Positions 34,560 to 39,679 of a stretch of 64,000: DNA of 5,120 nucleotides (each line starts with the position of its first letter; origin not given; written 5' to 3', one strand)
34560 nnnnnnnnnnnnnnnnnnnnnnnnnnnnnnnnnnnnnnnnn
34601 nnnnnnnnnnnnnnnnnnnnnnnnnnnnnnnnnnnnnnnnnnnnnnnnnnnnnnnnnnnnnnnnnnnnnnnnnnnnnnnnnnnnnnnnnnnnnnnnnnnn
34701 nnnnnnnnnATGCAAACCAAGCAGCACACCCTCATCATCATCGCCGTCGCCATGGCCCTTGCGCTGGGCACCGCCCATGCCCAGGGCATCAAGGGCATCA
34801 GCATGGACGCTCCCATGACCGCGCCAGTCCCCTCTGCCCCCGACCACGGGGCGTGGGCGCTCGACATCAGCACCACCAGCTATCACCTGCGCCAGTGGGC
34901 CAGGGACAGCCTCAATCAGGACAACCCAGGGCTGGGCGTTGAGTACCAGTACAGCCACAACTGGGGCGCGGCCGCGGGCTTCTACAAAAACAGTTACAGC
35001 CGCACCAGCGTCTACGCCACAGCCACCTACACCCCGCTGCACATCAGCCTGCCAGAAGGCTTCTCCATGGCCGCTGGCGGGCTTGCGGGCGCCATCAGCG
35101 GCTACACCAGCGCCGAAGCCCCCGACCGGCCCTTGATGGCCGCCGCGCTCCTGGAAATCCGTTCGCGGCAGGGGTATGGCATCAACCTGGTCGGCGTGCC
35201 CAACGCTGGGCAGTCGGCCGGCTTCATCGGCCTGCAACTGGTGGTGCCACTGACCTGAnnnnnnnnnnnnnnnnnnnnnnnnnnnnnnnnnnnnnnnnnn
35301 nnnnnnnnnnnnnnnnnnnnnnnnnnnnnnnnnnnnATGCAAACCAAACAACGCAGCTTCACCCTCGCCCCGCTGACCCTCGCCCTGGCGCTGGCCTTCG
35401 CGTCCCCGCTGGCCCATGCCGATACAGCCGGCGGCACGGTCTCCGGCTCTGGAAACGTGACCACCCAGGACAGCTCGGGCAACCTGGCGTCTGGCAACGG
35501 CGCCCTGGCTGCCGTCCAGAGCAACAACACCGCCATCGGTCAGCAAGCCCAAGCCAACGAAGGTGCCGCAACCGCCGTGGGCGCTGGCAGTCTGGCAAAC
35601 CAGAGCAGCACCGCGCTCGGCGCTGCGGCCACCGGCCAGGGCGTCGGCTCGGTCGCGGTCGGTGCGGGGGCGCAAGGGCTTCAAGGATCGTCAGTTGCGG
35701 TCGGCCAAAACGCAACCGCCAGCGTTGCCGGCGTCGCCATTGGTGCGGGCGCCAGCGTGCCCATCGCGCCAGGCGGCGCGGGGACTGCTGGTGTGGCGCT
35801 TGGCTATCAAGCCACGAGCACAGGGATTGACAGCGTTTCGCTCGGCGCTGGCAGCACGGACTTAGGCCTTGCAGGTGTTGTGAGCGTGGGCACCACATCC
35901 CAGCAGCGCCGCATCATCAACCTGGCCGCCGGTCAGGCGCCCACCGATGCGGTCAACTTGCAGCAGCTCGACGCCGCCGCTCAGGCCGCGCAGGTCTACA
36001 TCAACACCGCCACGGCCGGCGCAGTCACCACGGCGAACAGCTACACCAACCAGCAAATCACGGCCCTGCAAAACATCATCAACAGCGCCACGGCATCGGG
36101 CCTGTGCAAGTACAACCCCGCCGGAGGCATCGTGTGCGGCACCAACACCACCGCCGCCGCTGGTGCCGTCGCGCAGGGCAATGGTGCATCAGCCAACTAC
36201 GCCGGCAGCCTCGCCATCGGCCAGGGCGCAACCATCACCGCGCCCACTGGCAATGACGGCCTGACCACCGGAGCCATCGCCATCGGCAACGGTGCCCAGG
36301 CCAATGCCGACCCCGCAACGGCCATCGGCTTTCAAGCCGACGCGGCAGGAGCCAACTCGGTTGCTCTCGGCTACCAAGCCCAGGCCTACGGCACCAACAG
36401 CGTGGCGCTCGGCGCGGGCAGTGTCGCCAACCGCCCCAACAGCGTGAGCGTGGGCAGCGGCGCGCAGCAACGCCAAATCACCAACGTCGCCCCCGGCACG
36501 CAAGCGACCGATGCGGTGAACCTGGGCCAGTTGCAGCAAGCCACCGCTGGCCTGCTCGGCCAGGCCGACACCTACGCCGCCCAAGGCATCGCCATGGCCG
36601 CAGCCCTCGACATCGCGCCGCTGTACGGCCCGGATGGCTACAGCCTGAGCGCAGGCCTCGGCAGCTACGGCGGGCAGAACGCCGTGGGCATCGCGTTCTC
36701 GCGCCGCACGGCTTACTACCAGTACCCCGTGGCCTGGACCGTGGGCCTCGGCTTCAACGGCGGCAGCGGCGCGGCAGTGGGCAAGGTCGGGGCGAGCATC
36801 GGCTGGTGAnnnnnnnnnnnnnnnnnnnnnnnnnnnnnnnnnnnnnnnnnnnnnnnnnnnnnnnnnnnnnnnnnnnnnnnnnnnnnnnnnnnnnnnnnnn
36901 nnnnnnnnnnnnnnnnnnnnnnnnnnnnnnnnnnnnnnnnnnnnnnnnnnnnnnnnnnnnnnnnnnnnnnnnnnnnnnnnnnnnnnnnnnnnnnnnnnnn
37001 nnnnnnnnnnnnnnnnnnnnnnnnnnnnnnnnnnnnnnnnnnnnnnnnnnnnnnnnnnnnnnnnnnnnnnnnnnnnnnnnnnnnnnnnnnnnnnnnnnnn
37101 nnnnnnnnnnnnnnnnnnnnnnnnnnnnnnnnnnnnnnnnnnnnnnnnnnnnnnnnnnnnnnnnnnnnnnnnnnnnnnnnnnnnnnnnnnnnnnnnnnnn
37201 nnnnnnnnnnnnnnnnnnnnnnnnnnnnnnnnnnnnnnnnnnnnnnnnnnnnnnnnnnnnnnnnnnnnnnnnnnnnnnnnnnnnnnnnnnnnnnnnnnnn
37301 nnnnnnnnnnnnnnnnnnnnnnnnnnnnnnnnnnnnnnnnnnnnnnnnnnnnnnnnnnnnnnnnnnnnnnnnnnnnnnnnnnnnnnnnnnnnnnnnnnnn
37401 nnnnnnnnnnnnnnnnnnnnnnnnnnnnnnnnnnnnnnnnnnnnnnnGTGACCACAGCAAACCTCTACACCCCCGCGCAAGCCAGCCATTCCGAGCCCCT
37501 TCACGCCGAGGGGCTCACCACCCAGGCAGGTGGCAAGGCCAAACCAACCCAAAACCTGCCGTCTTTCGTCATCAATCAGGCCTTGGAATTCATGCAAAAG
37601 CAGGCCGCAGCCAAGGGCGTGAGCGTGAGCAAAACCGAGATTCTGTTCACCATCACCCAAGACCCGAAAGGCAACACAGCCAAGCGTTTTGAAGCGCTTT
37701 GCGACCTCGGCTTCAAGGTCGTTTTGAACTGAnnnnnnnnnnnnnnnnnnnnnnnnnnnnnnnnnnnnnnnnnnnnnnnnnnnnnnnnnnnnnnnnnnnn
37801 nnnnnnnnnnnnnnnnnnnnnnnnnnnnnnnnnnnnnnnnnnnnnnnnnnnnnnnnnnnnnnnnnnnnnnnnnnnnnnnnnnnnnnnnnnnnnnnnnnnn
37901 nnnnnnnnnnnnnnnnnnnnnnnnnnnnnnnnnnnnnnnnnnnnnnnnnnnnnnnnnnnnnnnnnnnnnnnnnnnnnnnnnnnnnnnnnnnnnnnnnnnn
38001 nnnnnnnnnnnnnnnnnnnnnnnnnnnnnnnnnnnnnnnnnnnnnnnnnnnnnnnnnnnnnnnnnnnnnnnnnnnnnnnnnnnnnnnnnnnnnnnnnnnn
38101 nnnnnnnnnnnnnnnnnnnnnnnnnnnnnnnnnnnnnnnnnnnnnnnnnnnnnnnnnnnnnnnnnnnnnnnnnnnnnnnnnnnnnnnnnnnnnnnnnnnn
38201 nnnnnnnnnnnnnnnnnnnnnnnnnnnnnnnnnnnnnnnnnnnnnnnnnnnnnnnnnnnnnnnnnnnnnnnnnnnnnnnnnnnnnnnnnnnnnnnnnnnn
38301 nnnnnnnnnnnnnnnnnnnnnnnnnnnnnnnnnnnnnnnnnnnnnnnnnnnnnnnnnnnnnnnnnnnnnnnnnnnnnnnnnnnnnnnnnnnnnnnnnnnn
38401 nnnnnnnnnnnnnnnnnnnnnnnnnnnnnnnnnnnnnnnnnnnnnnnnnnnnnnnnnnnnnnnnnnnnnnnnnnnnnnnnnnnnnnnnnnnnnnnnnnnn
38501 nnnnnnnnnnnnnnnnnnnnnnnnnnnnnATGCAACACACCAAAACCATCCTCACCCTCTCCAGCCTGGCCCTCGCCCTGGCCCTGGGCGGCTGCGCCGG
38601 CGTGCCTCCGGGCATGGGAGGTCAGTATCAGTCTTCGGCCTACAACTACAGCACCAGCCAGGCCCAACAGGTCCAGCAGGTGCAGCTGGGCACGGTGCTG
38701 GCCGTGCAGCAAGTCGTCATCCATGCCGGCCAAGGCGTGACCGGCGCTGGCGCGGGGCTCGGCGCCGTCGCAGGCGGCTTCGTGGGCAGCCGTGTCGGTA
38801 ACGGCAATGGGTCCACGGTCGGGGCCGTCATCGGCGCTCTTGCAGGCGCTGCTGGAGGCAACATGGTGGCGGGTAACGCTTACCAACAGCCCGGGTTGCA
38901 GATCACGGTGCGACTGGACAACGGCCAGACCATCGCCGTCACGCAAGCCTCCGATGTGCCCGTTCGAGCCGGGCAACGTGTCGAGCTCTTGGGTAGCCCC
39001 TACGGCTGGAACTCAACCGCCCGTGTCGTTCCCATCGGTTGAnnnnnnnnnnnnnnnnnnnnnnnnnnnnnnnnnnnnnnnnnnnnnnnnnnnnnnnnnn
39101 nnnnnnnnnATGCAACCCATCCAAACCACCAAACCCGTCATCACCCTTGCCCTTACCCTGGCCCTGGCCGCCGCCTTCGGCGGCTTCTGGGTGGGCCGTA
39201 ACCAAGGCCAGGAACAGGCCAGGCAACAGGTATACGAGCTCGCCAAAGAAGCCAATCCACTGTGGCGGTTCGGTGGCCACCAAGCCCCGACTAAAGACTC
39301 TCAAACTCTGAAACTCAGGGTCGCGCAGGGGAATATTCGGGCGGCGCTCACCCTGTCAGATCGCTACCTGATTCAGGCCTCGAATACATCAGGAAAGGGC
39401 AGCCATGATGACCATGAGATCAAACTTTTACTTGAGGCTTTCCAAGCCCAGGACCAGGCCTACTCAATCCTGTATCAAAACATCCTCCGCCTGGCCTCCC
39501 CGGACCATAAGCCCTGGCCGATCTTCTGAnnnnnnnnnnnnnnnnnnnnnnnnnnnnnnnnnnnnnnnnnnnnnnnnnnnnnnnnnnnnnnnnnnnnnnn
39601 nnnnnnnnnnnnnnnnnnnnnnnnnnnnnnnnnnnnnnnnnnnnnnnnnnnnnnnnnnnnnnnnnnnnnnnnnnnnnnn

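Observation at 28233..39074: Eight copies of a TTCGC-N8-GAAT motif head island genes, including the relaxase: a hidden regulon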

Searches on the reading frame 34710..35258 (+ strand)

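Call 7: search_protein_families(library=ncbifam, proteins=[window:34710-35258:+], max_evalue=0.01)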
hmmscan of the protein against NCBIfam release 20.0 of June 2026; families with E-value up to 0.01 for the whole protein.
window:34710-35258:+ (182 aa): 0 families

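Call 17: search_protein_families(library=pfam, proteins=[window:34710-35258:+], max_evalue=0.01)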
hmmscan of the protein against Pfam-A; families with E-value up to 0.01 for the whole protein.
window:34710-35258:+ (182 aa): 0 families

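Call 71: search_protein_families(library=phrogs, proteins=[window:34710-35258:+], max_evalue=0.1)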
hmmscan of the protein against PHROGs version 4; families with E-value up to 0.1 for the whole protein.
window:34710-35258:+ (182 aa): 1 family
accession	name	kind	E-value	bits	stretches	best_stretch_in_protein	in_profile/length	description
phrog_3600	-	moron, auxiliary metabolic gene and host takeover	4.9e-15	56.4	1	7-154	162-265/315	antimicrobial peptide resistance and lipid A acylation protein PagP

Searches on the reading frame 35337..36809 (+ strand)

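Call 7: search_protein_families(library=ncbifam, proteins=[window:35337-36809:+], max_evalue=0.01)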
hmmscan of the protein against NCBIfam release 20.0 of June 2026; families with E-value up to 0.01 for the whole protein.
window:35337-36809:+ (490 aa): 5 families
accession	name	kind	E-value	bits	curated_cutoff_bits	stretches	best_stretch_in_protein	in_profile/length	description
NF040983.1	BimA_second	exception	3.3e-25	88.8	600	2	303-418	184-295/381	trimeric autotransporter actin-nucleating factor BimA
NF040984.1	BimA_first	exception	3.6e-23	82.3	800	2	313-418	330-431/517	trimeric autotransporter actin-nucleating factor BimA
NF033478.1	YadA_autotrans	exception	2.4e-19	69.7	750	2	267-401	109-250/459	trimeric autotransporter adhesin YadA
NF033481.2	auto_Ata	exception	9.7e-17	59.6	2500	2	35-242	597-796/1862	trimeric autotransporter adhesin Ata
NF033477.2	EmaA_autotrans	exception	2e-14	51.9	3000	2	63-237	297-466/2100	collagen-binding adhesin autotransporter EmaA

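Call 17: search_protein_families(library=pfam, proteins=[window:35337-36809:+], max_evalue=0.01)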
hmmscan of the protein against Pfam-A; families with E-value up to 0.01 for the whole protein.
window:35337-36809:+ (490 aa): 2 families
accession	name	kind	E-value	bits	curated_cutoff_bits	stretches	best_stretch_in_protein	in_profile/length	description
PF05662.19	YadA_stalk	-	1e-16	61.4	28.4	2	380-417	1-38/43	Coiled stalk of trimeric autotransporter adhesin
PF05658.19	YadA_head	-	6.1e-16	58.8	25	4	336-362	1-27/27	YadA head domain repeat (2 copies)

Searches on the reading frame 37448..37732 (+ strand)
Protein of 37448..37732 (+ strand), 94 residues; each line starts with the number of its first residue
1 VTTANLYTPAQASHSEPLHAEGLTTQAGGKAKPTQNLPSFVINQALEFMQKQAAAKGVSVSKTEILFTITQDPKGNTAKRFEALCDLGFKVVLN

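Call 7: search_protein_families(library=ncbifam, proteins=[window:37448-37732:+], max_evalue=0.01)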
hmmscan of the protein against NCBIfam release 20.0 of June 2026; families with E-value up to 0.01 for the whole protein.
window:37448-37732:+ (94 aa): 0 families

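Call 17: search_protein_families(library=pfam, proteins=[window:37448-37732:+], max_evalue=0.01)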
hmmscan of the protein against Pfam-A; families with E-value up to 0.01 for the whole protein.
window:37448-37732:+ (94 aa): 0 families

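Call 71: search_protein_families(library=phrogs, proteins=[window:37448-37732:+], max_evalue=0.1)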
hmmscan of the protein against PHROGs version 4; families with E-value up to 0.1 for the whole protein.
window:37448-37732:+ (94 aa): 2 families
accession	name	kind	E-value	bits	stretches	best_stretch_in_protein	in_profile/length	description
phrog_16283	-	unknown function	9.7e-09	36.2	1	44-93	13-62/69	-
phrog_14073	-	unknown function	5.4e-05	24.1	1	42-85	18-56/64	-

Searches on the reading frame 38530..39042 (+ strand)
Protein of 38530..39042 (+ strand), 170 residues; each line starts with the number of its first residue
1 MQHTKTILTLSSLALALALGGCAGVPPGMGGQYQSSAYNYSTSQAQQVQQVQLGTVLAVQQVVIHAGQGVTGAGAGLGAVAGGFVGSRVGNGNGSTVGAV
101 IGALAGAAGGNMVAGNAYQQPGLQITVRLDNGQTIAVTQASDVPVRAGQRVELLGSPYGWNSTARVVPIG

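Call 7: search_protein_families(library=ncbifam, proteins=[window:38530-39042:+], max_evalue=0.01)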
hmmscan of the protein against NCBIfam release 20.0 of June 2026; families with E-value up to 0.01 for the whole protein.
window:38530-39042:+ (170 aa): 3 families
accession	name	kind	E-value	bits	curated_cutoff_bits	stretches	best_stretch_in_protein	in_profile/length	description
NF008437.0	PRK11280.1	equivalog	0.00025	20.9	99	1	73-120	72-119/179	hypothetical protein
NF053611.1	YiaD_Gzip_OmpA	equivalog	0.0003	20.6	175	1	71-142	25-94/206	YiaD family glycine zipper/OmpA-like lipoprotein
NF041250.1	VI_TagQ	equivalog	0.0025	17.1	300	1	7-111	8-105/301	type VI secretion system-associated lipoprotein TagQ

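Call 19: search_protein_families(library=pfam, proteins=[window:38530-39042:+], max_evalue=0.01)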
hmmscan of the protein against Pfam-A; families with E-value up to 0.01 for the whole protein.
window:38530-39042:+ (170 aa): 3 families
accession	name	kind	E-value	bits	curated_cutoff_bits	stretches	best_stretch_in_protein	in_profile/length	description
PF05433.20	Rick_17kDa_Anti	-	2.3e-07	31.1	24.2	1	74-113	2-42/43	Glycine zipper 2TM domain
PF13488.11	Gly-zipper_Omp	-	0.00015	22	25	1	74-113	2-42/46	Glycine zipper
PF13441.11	Gly-zipper_YMGG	-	0.0063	16.6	28.9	1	71-111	7-44/45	YMGG-like Gly-zipper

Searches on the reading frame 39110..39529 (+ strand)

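Call 7: search_protein_families(library=ncbifam, proteins=[window:39110-39529:+], max_evalue=0.01)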
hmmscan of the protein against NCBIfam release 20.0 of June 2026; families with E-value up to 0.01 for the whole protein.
window:39110-39529:+ (139 aa): 0 families

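Call 19: search_protein_families(library=pfam, proteins=[window:39110-39529:+], max_evalue=0.01)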
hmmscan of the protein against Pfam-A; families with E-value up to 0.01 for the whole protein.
window:39110-39529:+ (139 aa): 0 families

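Call 71: search_protein_families(library=phrogs, proteins=[window:39110-39529:+], max_evalue=0.1)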
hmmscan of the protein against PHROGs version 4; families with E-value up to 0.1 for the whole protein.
window:39110-39529:+ (139 aa): 2 families
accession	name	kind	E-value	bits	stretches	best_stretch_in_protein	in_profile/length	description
phrog_1026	-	lysis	0.015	16.5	1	10-43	10-42/85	Rz-like spanin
phrog_37345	-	unknown function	0.073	14.3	0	30-47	52-69/78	-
